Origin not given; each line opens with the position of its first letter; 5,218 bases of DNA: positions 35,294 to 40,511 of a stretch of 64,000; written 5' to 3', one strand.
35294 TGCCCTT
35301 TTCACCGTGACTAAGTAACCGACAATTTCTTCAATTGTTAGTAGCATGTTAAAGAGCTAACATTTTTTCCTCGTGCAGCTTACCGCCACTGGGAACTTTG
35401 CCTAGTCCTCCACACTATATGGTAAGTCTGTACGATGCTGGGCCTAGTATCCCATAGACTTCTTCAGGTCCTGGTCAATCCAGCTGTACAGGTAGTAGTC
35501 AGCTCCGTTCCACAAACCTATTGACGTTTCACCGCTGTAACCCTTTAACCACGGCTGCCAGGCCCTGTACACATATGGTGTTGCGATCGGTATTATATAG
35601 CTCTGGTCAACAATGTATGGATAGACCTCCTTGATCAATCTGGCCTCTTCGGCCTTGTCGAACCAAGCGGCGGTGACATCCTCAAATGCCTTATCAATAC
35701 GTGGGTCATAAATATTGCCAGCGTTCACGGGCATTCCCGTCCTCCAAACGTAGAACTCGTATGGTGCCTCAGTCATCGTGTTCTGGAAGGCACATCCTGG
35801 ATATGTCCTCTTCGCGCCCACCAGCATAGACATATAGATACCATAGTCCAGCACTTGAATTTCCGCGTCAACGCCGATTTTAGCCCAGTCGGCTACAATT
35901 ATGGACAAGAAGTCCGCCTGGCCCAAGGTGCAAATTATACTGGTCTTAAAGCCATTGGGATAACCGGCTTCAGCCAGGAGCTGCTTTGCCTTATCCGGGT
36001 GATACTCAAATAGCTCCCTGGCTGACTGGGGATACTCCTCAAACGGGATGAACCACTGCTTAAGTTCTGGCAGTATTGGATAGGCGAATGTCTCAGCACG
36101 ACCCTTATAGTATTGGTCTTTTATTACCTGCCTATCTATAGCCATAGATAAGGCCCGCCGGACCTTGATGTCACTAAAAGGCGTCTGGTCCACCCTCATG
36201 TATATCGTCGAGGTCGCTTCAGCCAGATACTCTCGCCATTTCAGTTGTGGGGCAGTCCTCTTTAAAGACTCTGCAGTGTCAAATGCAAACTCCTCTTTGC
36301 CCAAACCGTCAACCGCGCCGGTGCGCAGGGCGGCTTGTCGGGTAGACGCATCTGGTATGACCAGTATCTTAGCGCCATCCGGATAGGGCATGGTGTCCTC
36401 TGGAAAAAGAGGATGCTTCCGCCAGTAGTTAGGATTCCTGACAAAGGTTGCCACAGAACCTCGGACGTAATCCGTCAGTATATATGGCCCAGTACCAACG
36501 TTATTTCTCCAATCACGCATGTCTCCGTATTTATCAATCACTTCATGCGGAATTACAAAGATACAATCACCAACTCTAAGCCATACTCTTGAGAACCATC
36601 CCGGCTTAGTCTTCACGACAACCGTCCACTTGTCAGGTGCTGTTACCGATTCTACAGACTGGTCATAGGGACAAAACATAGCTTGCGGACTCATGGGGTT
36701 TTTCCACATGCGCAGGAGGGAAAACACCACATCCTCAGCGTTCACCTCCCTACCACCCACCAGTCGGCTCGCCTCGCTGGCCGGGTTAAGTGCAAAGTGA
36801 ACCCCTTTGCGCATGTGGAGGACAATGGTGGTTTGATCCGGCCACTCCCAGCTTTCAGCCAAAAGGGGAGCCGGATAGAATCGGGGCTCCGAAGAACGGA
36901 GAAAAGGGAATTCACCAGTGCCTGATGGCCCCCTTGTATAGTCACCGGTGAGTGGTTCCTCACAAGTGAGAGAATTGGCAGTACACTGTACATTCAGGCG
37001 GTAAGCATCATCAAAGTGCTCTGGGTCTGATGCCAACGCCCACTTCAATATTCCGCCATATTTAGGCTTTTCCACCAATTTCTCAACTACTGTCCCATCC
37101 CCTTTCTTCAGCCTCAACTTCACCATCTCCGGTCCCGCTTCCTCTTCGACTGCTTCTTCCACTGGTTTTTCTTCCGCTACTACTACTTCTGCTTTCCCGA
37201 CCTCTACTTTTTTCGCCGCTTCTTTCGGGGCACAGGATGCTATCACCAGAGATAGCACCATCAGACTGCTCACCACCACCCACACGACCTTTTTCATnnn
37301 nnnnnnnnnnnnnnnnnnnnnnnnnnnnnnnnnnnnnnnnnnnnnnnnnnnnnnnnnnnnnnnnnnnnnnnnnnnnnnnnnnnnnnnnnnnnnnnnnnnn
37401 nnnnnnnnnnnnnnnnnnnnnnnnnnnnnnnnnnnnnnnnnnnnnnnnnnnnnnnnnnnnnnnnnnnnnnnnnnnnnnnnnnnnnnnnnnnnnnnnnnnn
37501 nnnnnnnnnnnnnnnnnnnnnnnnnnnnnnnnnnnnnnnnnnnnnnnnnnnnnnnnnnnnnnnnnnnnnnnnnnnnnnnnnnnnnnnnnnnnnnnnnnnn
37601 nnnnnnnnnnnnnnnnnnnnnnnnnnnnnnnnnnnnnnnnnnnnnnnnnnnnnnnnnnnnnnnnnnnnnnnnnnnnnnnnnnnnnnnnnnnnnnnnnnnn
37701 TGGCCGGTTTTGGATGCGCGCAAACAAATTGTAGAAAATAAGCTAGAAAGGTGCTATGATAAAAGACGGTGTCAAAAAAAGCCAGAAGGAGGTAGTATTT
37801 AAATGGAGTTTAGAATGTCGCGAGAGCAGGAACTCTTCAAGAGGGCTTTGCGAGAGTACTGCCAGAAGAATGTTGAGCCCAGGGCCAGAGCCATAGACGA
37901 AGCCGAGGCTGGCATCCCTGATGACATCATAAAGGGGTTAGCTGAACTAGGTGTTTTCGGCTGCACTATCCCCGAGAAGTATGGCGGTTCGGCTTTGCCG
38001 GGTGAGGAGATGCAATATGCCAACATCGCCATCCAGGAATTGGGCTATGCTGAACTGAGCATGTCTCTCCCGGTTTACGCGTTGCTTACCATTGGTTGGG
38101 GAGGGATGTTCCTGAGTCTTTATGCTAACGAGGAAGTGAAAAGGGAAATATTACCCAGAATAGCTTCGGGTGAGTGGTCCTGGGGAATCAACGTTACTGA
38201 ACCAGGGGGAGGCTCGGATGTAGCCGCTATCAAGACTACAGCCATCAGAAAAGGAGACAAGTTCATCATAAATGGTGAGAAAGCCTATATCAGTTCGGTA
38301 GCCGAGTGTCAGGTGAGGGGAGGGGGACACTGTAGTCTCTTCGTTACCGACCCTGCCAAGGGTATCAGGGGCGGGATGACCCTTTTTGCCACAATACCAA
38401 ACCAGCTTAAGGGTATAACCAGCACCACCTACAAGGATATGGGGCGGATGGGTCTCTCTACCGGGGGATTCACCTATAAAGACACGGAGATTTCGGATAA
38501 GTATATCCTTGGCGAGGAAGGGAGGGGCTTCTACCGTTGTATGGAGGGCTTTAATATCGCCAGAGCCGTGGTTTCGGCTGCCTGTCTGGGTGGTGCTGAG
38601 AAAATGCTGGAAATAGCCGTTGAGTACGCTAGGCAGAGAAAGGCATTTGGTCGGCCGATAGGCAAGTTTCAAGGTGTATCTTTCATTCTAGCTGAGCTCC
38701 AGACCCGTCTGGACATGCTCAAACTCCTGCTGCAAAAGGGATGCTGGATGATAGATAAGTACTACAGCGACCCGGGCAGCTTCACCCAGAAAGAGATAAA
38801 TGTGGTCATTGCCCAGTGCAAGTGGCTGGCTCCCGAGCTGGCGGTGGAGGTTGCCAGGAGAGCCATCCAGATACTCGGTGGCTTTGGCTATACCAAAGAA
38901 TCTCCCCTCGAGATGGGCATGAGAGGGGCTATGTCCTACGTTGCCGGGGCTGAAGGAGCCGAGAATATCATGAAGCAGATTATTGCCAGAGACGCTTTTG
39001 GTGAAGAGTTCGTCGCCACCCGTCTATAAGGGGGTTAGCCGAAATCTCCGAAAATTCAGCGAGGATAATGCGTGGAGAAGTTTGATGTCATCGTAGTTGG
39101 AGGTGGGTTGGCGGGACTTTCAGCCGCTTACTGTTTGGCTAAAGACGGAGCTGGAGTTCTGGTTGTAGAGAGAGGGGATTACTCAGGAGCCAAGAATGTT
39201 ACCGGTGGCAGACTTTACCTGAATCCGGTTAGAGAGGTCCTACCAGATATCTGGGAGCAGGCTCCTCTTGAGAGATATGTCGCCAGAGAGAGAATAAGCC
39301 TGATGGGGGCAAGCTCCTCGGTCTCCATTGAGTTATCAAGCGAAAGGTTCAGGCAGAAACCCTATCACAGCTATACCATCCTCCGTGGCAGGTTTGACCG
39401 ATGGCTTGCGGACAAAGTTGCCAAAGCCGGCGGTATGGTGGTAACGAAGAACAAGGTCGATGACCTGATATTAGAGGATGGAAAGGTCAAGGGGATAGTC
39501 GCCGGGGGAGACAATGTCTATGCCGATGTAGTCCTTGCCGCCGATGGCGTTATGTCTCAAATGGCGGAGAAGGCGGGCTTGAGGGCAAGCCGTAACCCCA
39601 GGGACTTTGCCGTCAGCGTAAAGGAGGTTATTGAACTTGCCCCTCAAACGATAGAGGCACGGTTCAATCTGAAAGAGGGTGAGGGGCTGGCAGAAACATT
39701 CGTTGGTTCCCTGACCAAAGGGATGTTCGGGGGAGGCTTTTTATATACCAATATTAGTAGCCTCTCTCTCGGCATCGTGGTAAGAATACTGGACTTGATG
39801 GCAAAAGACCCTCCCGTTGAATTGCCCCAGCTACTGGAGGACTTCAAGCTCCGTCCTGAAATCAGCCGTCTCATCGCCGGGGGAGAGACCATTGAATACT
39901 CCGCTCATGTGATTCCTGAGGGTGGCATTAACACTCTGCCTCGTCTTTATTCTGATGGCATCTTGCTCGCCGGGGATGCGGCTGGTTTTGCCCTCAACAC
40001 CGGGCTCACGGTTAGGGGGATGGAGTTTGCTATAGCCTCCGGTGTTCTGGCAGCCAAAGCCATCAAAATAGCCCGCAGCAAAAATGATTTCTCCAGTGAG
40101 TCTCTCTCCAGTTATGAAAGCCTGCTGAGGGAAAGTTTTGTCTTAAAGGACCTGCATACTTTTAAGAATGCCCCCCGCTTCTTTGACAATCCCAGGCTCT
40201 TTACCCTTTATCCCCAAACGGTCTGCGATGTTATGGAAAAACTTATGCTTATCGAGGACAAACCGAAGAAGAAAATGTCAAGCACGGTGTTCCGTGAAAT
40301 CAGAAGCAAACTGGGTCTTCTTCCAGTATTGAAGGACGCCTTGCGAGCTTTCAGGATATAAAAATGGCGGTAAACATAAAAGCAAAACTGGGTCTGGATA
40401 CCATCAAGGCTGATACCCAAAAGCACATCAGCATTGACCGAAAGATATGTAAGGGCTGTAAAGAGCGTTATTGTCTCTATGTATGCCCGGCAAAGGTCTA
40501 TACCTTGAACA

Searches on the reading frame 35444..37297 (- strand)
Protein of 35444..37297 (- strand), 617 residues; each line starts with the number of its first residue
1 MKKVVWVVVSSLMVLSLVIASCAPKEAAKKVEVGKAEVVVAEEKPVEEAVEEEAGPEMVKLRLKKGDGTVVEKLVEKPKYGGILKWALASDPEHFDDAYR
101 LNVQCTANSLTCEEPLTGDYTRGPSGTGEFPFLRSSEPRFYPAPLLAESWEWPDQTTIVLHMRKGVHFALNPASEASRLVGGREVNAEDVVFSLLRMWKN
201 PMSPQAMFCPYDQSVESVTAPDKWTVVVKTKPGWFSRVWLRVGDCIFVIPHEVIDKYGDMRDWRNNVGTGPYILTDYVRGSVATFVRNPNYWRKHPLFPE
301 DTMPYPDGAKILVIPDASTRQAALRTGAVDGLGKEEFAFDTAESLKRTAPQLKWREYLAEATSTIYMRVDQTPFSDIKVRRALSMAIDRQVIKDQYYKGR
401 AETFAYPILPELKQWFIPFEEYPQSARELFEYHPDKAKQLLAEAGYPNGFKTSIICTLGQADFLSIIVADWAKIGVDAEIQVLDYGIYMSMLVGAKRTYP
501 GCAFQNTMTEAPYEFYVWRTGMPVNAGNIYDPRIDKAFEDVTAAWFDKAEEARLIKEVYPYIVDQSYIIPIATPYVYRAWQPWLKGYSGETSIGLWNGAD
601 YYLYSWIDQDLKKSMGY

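Call 12: search_protein_families(library=pfam, proteins=[window:35444-37297:-], max_evalue=0.00001)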
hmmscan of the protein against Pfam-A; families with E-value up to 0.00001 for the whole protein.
window:35444-37297:- (617 aa): 1 family
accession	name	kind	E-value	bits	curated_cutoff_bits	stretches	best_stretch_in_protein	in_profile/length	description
PF00496.27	SBP_bac_5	-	6.9e-61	206.8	32.4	1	142-493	2-328/368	Bacterial extracellular solute-binding proteins, family 5 Middle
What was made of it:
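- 35444..37297 (-): Dpp/Opp-type (SBP_bac_5) substrate-binding protein directly upstream of the SRE on the same strand (context). PF00496 E 7e-61 (call 12).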

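Call 41: search_protein_families(library=ncbifam, proteins=[window:35444-37297:-], max_evalue=1e-10)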
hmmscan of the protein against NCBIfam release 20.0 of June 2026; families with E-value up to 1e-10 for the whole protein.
window:35444-37297:- (617 aa): 9 families
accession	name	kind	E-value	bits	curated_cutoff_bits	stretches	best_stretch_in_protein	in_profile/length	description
NF043070.1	DppA_dipep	equivalog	3.3e-23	82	1005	1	265-587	206-519/535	dipeptide ABC transporter periplasmic-binding protein DppA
TIGR02294.1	nickel_nikA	equivalog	2.2e-21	76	393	1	144-453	50-334/501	nickel ABC transporter substrate-binding protein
NF011689.0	PRK15109.1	equivalog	1.9e-20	73.1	560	1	143-481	80-414/547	ABC transporter substrate-binding protein SapA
NF011942.0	PRK15413.1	equivalog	2e-19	69.7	594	1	180-489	99-389/512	glutathione ABC transporter substrate-binding protein GsiB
NF045468.1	Opp5A_nikA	equivalog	4.3e-18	65.1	600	1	143-448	58-320/488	nickel ABC transporter substrate-binding protein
NF045467.1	Opp4A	equivalog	5e-17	61.4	650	1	264-447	205-381/556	oligopeptide ABC transporter substrate-binding protein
NF011684.0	PRK15104.1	equivalog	4.8e-15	55.3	947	1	143-594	83-531/543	oligopeptide ABC transporter substrate-binding protein OppA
TIGR04028.1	SBP_KPN_01854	hypoth_equivalog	1.2e-13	50.5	468.5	0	265-449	161-334/509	TIGR04028 family ABC transporter substrate-binding protein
NF047575.1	opine_bind_CntA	exception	3.3e-12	45.7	800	0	144-449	79-363/535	staphylopine-dependent metal ABC transporter substrate-binding lipoprotein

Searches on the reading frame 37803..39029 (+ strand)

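Call 12: search_protein_families(library=pfam, proteins=[window:37803-39029:+], max_evalue=0.00001)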
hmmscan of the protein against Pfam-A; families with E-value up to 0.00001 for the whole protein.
window:37803-39029:+ (408 aa): 4 families
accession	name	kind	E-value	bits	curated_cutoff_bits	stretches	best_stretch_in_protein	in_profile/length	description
PF00441.29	Acyl-CoA_dh_1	-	5.3e-35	121.2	22.4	1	240-397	1-148/150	Acyl-CoA dehydrogenase, C-terminal domain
PF02771.21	Acyl-CoA_dh_N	-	1.6e-23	83.7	22.9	1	7-124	2-113/113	Acyl-CoA dehydrogenase, N-terminal domain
PF02770.24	Acyl-CoA_dh_M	-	1.6e-14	54.3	33.3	1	129-227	2-96/97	Acyl-CoA dehydrogenase, middle domain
PF08028.16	Acyl-CoA_dh_2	-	5.8e-11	43.3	22.7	1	256-374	2-121/134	Acyl-CoA dehydrogenase, C-terminal domain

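Call 41: search_protein_families(library=ncbifam, proteins=[window:37803-39029:+], max_evalue=1e-10)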
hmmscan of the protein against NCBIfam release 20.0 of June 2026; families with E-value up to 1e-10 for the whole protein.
window:37803-39029:+ (408 aa): 18 families
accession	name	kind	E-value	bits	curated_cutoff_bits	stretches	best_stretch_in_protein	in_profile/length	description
NF042972.1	AcrlCoAredClosAcrC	equivalog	5.8e-64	216.1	640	1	1-397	1-375/378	acryloyl-CoA reductase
NF045552.1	GlutCoADH_Des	equivalog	9e-64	216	470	1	1-400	1-381/387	glutaryl-CoA dehydrogenase Acd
TIGR03207.1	cyc_hxne_CoA_dh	equivalog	4.1e-61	206.8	575.35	1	13-397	9-370/372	cyclohexanecarboxyl-CoA dehydrogenase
NF008997.0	PRK12341.1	equivalog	5.1e-51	173.9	537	1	1-397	1-375/382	acyl-CoA dehydrogenase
NF042439.1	SulpropCoADesulf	equivalog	1e-47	162.7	600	1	16-402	4-374/379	3-sulfinopropanoyl-CoA desulfinase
NF043006.1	CyhCrbnylCoADH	equivalog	4.8e-46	157.5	650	1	6-398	5-375/380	cyclohexane-1-carbonyl-CoA dehydrogenase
NF058590.1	AcCoDHFadEBacil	equivalog_domain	1.2e-42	146.2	600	1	6-374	22-387/586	acyl-CoA dehydrogenase FadE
NF053553.1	prodigi_MBC_PigA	equivalog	1.5e-41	142.8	500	1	1-397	1-378/381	prodigiosin MBC biosynthesis dehydrogenase PigA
NF002885.1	PRK03354.1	equivalog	1.1e-40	139.8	540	1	1-369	1-345/378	crotonobetainyl-CoA dehydrogenase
NF045652.1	ProlPCPDhRedW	equivalog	1.3e-37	129.6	650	1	46-396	40-371/376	L-prolyl-[peptidyl-carrier protein] dehydrogenase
TIGR03203.1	pimD_small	equivalog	2.4e-19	69.7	652.7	1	3-367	2-346/378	pimeloyl-CoA dehydrogenase small subunit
TIGR03204.1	pimC_large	equivalog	1.7e-18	66.7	623.85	1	5-307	4-295/395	pimeloyl-CoA dehydrogenase large subunit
NF007000.1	PRK09463.1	subfamily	2.8e-18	65.6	600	1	31-361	67-396/726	acyl-CoA dehydrogenase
NF052270.1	Staph_DH_FadE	equivalog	1e-17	64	600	1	36-303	51-308/400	acyl-CoA dehydrogenase FadE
NF050027.1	acylCoADhIpdE2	equivalog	1.6e-14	54.1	450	0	253-374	180-287/311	acyl-CoA dehydrogenase IpdE2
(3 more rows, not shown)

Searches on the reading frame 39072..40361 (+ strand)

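Call 13: search_protein_families(library=pfam, proteins=[window:39072-40361:+], max_evalue=0.00001)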
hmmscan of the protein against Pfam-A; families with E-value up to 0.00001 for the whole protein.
window:39072-40361:+ (429 aa): 10 families
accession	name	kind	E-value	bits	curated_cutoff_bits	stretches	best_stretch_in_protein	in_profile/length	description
PF01266.30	DAO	-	6.9e-16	59.1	27.9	1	5-51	1-49/353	FAD dependent oxidoreductase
PF01494.25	FAD_binding_3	-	4.7e-11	42.9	22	1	4-176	2-175/349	FAD binding domain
PF00890.30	FAD_binding_2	-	8.3e-11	42.1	20.4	1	5-39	1-36/414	FAD binding domain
PF12831.13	FAD_oxidored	-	1.5e-09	38.1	27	1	5-155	1-141/416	FAD dependent oxidoreductase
PF13450.12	NAD_binding_8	-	2.7e-07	31.2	21.9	1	8-39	1-32/68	NAD(P)-binding Rossmann-like domain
PF07992.20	Pyr_redox_2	-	2.7e-07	30.7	26.1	0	4-48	1-40/291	Pyridine nucleotide-disulphide oxidoreductase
PF03486.20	HI0933_like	-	4.4e-07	30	50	1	5-163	2-167/244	HI0933-like protein Rossmann domain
PF01946.23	Thi4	-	9.9e-07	28.7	26.2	1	4-50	18-65/235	Thi4 family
PF01134.28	GIDA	-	2.1e-06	27.5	22.1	1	5-164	1-154/391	Glucose inhibited division protein A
PF21162.3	ETFQO_UQ-bd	-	2.5e-06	28.4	27.7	1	179-281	1-96/96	ETF-QO, ubiquinone-binding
